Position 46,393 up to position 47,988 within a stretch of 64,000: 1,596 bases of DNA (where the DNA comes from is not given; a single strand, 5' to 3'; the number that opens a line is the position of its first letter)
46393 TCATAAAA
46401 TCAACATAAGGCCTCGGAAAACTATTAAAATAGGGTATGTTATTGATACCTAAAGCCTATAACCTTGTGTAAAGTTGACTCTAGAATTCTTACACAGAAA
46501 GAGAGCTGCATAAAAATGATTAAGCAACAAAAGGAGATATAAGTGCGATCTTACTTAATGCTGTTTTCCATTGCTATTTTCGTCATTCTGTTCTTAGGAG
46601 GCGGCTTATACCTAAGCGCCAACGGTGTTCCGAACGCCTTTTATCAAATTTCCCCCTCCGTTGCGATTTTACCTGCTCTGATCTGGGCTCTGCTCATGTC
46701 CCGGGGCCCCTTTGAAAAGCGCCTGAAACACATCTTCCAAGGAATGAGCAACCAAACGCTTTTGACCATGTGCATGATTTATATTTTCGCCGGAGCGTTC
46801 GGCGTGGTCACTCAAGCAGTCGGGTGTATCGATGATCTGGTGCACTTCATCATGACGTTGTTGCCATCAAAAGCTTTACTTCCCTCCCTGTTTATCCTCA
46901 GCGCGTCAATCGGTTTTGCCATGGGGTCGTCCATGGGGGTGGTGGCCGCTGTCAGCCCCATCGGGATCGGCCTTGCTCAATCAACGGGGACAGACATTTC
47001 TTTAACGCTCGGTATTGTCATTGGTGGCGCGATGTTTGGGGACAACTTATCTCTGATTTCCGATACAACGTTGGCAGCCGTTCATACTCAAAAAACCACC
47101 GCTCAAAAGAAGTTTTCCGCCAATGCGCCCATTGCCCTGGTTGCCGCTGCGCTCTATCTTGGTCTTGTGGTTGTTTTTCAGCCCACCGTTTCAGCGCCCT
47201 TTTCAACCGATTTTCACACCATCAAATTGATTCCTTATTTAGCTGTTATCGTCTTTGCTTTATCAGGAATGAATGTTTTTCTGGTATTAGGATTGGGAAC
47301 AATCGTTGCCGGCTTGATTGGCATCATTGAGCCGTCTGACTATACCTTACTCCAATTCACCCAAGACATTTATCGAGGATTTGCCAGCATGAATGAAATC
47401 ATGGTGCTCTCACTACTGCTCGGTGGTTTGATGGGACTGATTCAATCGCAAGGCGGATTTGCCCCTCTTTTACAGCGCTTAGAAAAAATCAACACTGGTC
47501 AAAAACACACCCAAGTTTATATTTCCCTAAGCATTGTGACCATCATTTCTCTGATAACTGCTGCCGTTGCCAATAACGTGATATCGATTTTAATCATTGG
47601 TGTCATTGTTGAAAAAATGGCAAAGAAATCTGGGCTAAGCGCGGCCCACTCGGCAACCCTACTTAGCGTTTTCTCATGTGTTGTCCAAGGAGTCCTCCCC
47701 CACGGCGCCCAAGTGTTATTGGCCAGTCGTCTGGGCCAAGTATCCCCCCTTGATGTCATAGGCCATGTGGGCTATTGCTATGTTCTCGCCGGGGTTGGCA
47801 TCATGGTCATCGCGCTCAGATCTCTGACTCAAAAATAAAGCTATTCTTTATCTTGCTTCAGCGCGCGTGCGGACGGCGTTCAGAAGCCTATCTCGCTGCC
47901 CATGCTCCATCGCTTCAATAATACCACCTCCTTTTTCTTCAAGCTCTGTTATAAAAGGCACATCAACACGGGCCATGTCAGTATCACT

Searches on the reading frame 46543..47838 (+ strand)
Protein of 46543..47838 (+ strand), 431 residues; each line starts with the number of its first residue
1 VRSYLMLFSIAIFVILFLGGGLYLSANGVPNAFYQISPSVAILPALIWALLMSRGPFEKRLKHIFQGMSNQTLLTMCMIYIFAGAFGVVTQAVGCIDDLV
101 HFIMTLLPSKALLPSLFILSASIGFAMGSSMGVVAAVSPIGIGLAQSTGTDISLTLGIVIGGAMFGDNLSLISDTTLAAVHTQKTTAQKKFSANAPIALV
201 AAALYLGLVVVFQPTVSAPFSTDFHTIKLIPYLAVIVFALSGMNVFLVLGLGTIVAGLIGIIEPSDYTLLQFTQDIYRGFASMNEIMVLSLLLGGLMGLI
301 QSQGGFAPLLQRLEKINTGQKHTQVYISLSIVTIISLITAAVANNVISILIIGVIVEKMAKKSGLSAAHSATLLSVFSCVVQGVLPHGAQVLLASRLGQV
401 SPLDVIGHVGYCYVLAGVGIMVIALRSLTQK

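Call 3: search_protein_families(library=pfam, proteins=[window:46543-47838:+], max_evalue=0.01)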
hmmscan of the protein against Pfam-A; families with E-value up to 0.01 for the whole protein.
window:46543-47838:+ (431 aa): 1 family
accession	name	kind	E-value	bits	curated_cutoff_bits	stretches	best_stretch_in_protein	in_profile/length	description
PF03553.21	Na_H_antiporter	-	4.2e-16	59.5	23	2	61-207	150-296/303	Na+/H+ antiporter family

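Call 4: search_protein_families(library=ncbifam, proteins=[window:46543-47838:+], max_evalue=0.01)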
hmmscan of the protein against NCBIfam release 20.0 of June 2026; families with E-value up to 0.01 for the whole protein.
window:46543-47838:+ (431 aa): 3 families
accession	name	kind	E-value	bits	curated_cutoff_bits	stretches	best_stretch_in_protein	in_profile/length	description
NF052307.1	ArgOrthExpArcD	equivalog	1.6e-12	47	650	1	28-211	35-220/469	arginine/ornithine antiporter ArcD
TIGR00931.1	antiport_nhaC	equivalog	6.4e-11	41.7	370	1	31-421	23-442/454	Na+/H+ antiporter NhaC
NF000013.1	tet_NaH_anti_35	exception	2.2e-05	23.8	750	1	72-229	190-348/369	tetracycline efflux Na+/H+ antiporter family transporter Tet(35)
